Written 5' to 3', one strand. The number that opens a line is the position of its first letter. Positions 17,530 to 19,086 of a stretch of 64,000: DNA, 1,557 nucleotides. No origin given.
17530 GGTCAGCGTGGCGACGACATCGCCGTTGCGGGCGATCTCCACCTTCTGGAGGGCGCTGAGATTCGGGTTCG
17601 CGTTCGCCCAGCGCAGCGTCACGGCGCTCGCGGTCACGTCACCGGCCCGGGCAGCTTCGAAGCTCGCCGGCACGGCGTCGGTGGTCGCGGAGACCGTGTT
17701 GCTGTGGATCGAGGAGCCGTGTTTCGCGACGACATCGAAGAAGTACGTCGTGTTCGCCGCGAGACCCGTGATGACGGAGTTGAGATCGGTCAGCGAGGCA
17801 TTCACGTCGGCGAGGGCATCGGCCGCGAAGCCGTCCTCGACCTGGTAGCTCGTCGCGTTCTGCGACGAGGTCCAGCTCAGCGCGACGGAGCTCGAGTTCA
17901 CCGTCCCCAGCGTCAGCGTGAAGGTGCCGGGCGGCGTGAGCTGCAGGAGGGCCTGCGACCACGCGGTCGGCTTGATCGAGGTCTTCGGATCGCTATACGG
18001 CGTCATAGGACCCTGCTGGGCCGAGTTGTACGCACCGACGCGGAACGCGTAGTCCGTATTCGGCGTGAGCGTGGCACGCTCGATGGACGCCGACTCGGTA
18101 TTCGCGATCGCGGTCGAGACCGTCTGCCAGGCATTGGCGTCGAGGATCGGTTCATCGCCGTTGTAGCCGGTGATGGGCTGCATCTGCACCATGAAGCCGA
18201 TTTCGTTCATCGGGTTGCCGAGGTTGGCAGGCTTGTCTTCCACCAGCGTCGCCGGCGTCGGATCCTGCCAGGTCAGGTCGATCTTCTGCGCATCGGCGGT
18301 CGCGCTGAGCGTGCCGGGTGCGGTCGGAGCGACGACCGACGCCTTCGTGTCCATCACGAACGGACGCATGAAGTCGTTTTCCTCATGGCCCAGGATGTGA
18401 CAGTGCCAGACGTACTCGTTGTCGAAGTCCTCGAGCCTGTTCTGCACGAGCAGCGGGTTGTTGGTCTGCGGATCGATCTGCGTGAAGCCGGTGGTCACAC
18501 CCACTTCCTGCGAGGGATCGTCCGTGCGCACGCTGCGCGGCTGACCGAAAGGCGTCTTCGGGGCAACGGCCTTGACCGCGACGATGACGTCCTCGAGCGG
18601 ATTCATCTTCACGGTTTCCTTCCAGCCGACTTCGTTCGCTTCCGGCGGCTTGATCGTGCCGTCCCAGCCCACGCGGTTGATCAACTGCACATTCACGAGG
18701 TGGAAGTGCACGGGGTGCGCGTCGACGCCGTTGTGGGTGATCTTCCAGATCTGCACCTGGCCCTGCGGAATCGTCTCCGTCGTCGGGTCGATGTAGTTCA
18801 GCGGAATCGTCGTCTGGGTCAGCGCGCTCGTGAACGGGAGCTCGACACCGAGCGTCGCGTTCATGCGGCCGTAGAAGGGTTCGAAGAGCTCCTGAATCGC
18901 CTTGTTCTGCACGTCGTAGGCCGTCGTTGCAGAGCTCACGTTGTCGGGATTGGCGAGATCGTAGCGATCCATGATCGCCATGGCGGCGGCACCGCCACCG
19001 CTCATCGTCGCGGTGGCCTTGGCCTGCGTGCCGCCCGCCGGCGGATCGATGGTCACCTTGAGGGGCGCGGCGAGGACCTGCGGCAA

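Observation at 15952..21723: MCO architecture: catalytic cupredoxin core followed by ~8 FN3-like repeats (~800 aa)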

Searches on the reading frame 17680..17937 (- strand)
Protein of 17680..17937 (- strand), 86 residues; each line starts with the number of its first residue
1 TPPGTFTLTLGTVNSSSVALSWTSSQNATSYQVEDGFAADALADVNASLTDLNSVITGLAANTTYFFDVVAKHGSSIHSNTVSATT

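Call 11: search_protein_families(library=pfam, proteins=[window:17680-17937:-], max_evalue=1)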
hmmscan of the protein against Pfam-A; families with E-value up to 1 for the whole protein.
window:17680-17937:- (86 aa): 5 families
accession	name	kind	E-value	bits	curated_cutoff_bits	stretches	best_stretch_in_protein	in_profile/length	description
PF16656.11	Pur_ac_phosph_N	-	2.3e-07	31.7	30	1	5-86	3-93/93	Purple acid Phosphatase, N-terminal domain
PF00041.27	fn3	-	2.4e-06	28.1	25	1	2-77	2-76/84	Fibronectin type III domain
PF10179.15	NDNF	-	0.013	16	27.3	1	52-84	89-121/127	Neuron-derived neurotrophic factor, first Fn(III) domain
PF25814.1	fn3_SORL1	-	0.03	14.8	27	1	7-69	7-69/90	SORL1-like, fn3 domain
PF19433.5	NDNF_C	-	0.15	12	26.5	1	45-73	128-156/175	Neuron-derived Neurotrophic Factor C-terminal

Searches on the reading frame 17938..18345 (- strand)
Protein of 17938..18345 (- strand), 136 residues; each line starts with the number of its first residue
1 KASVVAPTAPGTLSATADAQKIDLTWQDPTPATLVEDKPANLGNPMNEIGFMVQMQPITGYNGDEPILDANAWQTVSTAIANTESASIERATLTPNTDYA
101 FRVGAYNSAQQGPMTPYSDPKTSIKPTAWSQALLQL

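Call 11: search_protein_families(library=pfam, proteins=[window:17938-18345:-], max_evalue=1)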
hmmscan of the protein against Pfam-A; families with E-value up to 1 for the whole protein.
window:17938-18345:- (136 aa): 3 families
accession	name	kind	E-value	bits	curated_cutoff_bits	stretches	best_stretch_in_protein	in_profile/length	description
PF00041.27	fn3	-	9.8e-05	22.9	25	1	46-116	29-79/84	Fibronectin type III domain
PF16656.11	Pur_ac_phosph_N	-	0.0012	19.9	30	1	13-110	6-84/93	Purple acid Phosphatase, N-terminal domain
PF25059.1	FN3_DSCAM-DSCAML_C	-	0.032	15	39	1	69-109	31-68/89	DSCAM/DSCAML C-terminal Fn3-like domain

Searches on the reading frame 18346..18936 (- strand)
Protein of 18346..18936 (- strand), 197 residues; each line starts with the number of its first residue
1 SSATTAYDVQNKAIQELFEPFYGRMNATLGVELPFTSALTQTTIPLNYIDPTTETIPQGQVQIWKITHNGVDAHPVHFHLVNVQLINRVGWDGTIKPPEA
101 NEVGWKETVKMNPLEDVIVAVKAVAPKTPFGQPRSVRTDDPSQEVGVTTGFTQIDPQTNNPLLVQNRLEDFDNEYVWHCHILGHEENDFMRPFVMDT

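Call 48: search_solved_structures(query=window:18346-18936:-, max_evalue=0.001, show_alignments=3)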
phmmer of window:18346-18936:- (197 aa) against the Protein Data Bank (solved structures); distinct sequences matched with E-value up to 0.001: 50.
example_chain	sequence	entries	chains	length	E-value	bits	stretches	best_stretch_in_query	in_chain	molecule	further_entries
4a68_A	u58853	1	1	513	1.7e-11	47.6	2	48-115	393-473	SPORE COAT PROTEIN A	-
4a66_A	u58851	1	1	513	1.7e-11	47.6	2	48-115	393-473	SPORE COAT PROTEIN A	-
1gsk_A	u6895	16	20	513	1.7e-11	47.6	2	48-115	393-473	SPORE COAT PROTEIN A | COTA LACCASE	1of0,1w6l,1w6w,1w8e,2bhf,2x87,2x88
4a67_A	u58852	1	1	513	1.7e-11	47.6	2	48-115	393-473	SPORE COAT PROTEIN A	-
9bd5_A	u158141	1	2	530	2.5e-11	47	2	47-114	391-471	Spore coat protein A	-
7z5p_A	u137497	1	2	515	3.8e-11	46.4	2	165-193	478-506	Copper oxidase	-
4akq_A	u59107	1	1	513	4.5e-11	46.1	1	48-115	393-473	SPORE COAT PROTEIN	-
2wsd_A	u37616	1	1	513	6.4e-11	45.7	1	48-115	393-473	SPORE COAT PROTEIN A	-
4akp_A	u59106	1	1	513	6.6e-11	45.6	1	48-115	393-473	SPORE COAT PROTEIN A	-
5zlk_A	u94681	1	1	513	1.3e-10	44.7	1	48-115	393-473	Spore coat protein A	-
4ako_A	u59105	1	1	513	1.5e-10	44.4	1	48-115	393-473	SPORE COAT PROTEIN A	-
8z5b_A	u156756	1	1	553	2.8e-10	43.5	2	170-193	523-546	Multicopper oxidase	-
5zll_A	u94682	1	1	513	3.4e-10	43.3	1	48-115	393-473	Spore coat protein A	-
5zlm_A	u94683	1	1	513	3.4e-10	43.3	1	48-115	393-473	Spore coat protein A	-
8z59_A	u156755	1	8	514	6.5e-08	35.8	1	53-126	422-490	Bilirubin oxidase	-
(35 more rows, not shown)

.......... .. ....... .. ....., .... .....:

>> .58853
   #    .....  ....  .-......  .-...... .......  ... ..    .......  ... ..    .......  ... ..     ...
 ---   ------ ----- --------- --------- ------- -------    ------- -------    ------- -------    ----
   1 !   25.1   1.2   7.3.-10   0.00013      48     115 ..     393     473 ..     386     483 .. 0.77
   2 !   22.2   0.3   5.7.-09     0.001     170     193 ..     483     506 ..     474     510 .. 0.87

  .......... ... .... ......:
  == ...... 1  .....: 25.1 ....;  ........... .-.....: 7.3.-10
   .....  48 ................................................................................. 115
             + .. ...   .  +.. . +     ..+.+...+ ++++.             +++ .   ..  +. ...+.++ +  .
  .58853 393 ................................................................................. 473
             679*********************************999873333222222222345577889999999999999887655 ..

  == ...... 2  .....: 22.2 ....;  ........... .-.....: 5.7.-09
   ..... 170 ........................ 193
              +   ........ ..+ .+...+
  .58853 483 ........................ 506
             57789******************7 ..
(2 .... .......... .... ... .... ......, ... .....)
